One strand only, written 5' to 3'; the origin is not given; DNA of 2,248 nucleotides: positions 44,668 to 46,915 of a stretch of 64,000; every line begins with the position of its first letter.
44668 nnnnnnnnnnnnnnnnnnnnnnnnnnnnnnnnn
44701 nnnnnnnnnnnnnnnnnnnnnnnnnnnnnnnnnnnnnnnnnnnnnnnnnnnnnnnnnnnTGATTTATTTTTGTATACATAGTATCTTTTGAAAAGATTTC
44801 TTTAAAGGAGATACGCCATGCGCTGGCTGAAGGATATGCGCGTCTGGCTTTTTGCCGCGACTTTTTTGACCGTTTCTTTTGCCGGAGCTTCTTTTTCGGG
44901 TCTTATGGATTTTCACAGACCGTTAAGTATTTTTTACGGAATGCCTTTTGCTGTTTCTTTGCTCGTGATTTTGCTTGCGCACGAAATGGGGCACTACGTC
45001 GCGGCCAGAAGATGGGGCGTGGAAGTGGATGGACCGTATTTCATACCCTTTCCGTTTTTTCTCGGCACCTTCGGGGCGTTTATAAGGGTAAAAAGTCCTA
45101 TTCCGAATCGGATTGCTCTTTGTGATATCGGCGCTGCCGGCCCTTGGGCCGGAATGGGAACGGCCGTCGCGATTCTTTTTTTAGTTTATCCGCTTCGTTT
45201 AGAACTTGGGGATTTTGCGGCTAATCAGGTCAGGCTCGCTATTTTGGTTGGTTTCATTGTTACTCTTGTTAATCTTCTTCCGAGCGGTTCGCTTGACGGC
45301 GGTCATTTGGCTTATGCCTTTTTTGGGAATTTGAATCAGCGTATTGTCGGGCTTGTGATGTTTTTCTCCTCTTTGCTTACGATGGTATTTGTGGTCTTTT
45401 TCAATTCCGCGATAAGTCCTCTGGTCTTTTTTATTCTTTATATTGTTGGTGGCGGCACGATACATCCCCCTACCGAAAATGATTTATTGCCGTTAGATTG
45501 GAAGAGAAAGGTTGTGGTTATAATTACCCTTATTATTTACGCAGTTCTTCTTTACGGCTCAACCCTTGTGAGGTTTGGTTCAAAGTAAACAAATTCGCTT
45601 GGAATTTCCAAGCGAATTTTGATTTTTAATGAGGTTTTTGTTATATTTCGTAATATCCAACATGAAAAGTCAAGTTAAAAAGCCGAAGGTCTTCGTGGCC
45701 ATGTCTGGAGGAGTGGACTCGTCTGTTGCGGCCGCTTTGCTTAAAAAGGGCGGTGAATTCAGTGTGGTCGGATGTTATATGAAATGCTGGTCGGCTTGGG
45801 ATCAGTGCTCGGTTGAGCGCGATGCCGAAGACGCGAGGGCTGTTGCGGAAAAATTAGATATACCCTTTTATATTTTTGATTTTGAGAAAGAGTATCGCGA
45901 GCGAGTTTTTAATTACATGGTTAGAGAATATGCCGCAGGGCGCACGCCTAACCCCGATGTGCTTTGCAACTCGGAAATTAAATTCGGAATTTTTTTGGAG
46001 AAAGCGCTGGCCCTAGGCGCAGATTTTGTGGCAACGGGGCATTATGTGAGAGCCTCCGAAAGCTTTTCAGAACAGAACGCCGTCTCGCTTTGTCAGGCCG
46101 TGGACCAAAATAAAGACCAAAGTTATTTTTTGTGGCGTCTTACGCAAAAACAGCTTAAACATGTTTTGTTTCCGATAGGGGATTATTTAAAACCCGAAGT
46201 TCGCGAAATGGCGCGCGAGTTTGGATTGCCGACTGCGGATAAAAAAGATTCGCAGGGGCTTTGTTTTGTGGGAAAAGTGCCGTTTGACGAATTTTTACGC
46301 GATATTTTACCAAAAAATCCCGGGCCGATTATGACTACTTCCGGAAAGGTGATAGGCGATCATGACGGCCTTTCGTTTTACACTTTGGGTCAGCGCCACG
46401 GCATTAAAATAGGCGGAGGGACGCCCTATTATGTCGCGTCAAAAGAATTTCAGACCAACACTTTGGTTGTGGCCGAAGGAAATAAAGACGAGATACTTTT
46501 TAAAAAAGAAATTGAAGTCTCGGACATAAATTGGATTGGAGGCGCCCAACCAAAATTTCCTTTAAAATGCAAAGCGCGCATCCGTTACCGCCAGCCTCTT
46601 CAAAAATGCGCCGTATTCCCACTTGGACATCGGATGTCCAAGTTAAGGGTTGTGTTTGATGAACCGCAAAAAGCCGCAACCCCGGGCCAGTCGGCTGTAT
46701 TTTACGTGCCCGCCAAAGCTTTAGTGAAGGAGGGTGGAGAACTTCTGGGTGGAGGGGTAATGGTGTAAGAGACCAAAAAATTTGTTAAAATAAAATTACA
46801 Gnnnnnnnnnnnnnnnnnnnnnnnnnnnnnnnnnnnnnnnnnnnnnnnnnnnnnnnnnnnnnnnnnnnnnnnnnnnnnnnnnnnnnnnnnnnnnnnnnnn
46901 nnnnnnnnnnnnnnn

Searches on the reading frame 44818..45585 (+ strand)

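Call 55: search_protein_families(library=pfam, proteins=[window:44818-45585:+], max_evalue=0.00001)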
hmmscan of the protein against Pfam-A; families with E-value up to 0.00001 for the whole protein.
window:44818-45585:+ (256 aa): 1 family
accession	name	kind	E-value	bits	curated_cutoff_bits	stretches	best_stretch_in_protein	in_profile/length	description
PF02163.28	Peptidase_M50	-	3e-19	69.7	27.2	2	44-123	2-100/221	Peptidase family M50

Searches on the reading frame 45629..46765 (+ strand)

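Call 55: search_protein_families(library=pfam, proteins=[window:45629-46765:+], max_evalue=0.00001)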
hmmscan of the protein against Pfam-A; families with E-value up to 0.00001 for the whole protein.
window:45629-46765:+ (379 aa): 4 families
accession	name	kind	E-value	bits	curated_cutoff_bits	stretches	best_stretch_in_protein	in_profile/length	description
PF03054.22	tRNA_Me_trans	-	1e-78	264.1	20.6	1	20-216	2-202/202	tRNA methyl transferase HUP domain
PF20259.3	tRNA_Me_trans_M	-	4.6e-20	71.4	27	1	221-282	2-65/66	tRNA methyl transferase PRC-barrel domain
PF20258.4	tRNA_Me_trans_C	-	2.5e-17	63.4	20.6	1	293-377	2-76/77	Aminomethyltransferase beta-barrel domain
PF02540.23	NAD_synthase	-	3e-08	33.5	21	1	15-90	15-86/242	NAD synthase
